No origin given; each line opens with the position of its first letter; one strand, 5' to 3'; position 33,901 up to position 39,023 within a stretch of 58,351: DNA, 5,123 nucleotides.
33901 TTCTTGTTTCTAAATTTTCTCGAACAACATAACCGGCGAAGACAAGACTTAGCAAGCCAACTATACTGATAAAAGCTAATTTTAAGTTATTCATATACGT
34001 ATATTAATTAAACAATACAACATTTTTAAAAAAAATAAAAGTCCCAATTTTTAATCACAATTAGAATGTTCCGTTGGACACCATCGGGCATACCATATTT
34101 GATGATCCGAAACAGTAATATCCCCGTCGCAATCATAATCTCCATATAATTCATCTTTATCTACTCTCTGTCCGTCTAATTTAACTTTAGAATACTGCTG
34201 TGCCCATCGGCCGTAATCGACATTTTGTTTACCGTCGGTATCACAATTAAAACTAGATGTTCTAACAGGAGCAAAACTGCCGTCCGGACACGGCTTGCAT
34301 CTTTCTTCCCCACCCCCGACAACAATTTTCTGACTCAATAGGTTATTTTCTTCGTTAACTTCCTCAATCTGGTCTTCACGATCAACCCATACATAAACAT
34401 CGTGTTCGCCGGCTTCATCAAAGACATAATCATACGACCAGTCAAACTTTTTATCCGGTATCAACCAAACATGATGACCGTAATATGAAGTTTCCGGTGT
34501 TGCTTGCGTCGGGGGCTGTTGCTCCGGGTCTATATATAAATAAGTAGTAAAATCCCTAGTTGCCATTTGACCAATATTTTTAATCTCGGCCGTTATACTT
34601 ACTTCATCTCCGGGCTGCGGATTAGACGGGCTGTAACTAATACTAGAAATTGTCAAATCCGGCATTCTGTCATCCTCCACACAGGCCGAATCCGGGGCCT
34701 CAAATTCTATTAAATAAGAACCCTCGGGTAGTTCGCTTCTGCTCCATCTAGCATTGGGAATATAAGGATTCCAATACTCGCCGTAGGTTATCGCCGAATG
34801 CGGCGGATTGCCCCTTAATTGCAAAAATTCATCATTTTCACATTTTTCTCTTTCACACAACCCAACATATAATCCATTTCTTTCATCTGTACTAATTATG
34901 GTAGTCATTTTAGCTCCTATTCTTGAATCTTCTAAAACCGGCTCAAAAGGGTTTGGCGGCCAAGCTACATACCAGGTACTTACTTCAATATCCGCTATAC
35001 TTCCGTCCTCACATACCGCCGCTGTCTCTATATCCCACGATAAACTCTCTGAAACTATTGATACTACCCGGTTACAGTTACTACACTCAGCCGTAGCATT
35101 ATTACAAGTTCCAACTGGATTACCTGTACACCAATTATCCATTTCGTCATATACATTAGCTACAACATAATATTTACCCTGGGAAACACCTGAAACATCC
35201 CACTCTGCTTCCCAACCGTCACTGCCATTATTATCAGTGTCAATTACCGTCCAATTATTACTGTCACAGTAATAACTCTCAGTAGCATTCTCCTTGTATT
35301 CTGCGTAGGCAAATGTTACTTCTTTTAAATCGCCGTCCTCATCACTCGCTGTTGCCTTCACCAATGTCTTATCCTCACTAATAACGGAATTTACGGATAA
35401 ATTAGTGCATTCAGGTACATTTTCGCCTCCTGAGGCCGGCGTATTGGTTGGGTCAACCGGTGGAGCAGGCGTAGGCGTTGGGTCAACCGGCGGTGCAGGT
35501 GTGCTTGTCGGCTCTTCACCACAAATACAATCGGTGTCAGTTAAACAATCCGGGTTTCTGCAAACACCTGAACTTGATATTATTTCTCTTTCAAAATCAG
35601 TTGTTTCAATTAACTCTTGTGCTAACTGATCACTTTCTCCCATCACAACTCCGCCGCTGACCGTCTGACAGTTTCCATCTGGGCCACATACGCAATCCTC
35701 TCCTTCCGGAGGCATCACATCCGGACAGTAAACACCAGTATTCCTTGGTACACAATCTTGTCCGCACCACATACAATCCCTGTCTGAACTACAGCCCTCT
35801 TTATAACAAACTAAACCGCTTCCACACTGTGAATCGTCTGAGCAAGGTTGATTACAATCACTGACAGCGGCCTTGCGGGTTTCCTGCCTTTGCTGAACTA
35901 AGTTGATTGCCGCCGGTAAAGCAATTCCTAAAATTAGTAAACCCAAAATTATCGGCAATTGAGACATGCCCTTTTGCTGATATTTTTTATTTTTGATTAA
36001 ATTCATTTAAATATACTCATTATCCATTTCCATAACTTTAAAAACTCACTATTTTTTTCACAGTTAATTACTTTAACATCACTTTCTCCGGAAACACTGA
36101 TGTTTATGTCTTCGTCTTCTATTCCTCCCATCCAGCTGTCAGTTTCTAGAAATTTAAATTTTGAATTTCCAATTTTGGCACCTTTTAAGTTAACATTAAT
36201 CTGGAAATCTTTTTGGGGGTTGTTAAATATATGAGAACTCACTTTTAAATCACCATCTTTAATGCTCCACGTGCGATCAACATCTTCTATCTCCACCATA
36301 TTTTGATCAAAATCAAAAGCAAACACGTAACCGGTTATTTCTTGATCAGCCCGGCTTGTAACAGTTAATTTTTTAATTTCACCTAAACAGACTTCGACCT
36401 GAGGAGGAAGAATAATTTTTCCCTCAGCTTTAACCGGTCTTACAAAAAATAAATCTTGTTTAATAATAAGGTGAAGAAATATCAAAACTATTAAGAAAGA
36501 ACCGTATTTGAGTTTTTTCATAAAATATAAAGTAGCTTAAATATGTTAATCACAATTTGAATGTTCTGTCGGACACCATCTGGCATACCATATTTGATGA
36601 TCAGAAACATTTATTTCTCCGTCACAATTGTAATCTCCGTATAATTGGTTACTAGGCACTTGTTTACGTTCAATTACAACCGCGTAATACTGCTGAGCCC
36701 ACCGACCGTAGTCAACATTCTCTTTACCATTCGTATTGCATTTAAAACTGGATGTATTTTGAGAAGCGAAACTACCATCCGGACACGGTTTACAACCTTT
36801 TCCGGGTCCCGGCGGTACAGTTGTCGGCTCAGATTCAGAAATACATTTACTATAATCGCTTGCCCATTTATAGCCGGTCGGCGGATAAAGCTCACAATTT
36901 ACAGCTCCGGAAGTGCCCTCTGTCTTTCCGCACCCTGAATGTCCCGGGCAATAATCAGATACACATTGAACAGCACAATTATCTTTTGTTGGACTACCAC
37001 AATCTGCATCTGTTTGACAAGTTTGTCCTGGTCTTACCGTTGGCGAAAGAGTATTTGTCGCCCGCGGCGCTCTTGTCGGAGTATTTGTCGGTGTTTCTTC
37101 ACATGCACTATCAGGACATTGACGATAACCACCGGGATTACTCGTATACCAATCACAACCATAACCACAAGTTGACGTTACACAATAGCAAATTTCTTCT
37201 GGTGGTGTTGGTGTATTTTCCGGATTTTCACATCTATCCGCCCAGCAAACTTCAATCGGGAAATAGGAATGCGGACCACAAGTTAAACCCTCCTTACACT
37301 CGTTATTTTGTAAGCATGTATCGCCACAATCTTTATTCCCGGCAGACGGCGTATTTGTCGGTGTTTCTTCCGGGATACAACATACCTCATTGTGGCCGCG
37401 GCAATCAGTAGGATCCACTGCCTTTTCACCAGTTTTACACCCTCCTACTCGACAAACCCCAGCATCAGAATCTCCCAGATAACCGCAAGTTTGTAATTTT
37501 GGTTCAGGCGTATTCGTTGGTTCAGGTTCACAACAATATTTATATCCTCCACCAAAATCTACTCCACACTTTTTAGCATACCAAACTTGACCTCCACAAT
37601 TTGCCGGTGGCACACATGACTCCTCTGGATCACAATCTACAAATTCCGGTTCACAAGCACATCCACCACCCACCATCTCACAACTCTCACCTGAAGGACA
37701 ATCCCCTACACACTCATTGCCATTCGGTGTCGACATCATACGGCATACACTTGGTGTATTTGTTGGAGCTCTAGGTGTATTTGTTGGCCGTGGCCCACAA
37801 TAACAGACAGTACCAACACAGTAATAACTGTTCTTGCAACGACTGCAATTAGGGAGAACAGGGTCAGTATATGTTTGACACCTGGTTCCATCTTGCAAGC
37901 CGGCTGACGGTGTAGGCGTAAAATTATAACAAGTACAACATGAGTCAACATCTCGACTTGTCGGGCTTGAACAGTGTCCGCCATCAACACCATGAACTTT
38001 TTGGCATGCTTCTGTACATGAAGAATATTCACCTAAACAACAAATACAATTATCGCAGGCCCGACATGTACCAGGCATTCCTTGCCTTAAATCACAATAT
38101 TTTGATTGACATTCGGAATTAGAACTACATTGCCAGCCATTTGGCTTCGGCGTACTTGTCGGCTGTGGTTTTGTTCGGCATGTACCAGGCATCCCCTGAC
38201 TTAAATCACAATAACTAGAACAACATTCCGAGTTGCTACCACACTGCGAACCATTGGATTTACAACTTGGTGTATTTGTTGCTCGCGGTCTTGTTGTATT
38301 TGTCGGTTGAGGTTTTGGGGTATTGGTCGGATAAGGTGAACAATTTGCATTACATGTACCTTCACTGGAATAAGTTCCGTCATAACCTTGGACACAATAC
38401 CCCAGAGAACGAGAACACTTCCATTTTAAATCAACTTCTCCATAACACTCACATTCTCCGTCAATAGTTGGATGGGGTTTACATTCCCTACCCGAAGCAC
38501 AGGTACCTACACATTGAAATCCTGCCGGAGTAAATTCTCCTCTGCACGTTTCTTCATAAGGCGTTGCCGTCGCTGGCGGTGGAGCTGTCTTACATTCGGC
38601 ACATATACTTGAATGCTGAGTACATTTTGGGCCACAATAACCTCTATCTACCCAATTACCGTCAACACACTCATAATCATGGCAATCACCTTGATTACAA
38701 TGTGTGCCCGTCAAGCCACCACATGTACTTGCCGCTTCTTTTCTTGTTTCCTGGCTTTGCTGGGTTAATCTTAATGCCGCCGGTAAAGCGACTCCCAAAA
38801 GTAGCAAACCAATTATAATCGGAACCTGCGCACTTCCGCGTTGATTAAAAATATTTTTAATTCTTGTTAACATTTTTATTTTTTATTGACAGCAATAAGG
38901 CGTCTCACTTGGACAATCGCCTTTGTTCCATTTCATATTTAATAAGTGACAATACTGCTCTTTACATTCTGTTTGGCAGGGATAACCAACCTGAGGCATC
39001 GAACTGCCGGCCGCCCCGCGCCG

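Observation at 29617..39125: Nine-gene operon encoding a sortase-anchorable cohesin-dockerin surface assembly with cysteine-rich cargo proteins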

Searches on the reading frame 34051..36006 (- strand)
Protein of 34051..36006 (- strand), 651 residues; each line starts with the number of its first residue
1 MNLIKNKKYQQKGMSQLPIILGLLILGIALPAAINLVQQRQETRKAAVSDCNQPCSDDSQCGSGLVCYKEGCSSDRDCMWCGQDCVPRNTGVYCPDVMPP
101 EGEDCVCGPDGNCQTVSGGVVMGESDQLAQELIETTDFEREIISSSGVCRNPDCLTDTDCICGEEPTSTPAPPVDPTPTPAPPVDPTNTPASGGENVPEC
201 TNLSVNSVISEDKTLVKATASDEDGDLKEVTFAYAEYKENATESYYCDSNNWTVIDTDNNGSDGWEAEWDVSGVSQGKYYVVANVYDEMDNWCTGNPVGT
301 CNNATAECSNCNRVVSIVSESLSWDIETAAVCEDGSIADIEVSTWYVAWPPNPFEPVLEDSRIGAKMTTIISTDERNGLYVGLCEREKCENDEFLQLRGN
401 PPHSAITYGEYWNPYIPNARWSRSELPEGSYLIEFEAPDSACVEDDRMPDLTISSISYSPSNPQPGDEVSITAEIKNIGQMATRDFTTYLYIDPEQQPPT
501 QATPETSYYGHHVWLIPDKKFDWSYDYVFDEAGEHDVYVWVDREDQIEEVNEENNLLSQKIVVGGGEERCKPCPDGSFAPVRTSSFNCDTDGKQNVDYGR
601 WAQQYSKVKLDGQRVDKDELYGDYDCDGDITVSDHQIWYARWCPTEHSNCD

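Call 3: search_protein_families(library=pfam, proteins=[window:34051-36006:-], max_evalue=1)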
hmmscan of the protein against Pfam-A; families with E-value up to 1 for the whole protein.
window:34051-36006:- (651 aa): 2 families
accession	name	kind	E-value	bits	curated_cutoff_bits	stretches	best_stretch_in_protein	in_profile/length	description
PF07705.17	CARDB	-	1.8e-15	57.4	22.7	1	449-558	2-100/101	CARDB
PF17957.7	Big_7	-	1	10.5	24.1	1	206-281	11-68/70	Bacterial Ig domain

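Call 4: search_protein_families(library=ncbifam, proteins=[window:34051-36006:-], max_evalue=1)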
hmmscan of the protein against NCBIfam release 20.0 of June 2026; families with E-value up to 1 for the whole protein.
window:34051-36006:- (651 aa): 2 families
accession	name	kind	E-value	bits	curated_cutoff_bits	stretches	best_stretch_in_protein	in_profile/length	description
NF052345.1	S_layer_anammox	exception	0.034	11.5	1400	1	154-255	1271-1380/1596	Kustd1514 family S-layer glycoprotein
NF052324.1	PorU_rel_Nterm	equivalog_domain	0.1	10.7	450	1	452-555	781-879/879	putative type IX secretion system sortase PorU2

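Call 68: search_solved_structures(query=window:34051-36006:-, max_evalue=1, show_alignments=1)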
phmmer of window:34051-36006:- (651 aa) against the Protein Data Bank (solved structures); distinct sequences matched with E-value up to 1: 0.

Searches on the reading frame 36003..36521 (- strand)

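Call 3: search_protein_families(library=pfam, proteins=[window:36003-36521:-], max_evalue=1)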
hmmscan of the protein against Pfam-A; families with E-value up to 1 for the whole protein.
window:36003-36521:- (172 aa): 2 families
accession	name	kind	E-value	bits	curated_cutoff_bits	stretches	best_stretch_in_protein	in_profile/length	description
PF21166.2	LSM12_LSM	-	0.013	15.6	29.5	1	53-76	11-34/60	LSM12, LSM domain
PF00963.24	Cohesin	-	0.035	14.7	24.1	1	52-117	20-73/139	Cohesin domain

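Call 4: search_protein_families(library=ncbifam, proteins=[window:36003-36521:-], max_evalue=1)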
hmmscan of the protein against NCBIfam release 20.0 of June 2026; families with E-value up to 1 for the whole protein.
window:36003-36521:- (172 aa): 1 family
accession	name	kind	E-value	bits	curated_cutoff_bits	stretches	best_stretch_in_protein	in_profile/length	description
NF001033.0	PRK00114.1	equivalog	0.21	10.7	244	1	46-120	71-143/297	Hsp33 family molecular chaperone HslO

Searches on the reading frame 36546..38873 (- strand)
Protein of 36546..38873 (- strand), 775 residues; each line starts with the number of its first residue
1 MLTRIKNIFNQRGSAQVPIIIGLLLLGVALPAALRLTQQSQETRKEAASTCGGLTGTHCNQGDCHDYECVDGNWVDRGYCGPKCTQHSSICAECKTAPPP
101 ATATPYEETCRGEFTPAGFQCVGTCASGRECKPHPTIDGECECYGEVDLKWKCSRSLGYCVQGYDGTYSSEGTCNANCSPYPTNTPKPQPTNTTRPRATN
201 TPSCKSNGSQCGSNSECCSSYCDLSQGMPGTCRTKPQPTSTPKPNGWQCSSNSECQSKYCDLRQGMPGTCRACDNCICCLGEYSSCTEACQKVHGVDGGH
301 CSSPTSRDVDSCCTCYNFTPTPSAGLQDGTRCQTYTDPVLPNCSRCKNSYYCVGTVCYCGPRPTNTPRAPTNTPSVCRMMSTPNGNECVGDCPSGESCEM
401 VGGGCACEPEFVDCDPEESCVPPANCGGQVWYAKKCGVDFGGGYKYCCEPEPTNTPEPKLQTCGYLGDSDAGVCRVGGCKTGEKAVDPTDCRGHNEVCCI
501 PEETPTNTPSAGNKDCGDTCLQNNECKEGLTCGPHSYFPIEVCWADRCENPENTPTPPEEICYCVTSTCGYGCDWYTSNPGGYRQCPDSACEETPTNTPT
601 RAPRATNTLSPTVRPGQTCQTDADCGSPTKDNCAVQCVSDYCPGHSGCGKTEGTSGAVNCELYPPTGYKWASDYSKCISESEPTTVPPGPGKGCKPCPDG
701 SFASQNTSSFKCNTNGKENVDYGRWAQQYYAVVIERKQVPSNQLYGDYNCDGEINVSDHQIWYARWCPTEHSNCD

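Call 3: search_protein_families(library=pfam, proteins=[window:36546-38873:-], max_evalue=1)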
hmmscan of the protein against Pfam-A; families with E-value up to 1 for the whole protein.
window:36546-38873:- (775 aa): 0 families

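Call 4: search_protein_families(library=ncbifam, proteins=[window:36546-38873:-], max_evalue=1)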
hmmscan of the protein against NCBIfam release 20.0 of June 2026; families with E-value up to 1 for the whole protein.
window:36546-38873:- (775 aa): 0 families

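Call 67: search_solved_structures(query=window:36546-38873:-, max_evalue=5, show_alignments=2)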
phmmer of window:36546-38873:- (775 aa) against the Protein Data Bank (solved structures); distinct sequences matched with E-value up to 5: 1.
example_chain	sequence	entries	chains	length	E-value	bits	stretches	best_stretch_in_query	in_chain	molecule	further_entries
5n5p_B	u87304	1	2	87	1.1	10.5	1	741-766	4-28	Putative cellulosomal scaffoldin protein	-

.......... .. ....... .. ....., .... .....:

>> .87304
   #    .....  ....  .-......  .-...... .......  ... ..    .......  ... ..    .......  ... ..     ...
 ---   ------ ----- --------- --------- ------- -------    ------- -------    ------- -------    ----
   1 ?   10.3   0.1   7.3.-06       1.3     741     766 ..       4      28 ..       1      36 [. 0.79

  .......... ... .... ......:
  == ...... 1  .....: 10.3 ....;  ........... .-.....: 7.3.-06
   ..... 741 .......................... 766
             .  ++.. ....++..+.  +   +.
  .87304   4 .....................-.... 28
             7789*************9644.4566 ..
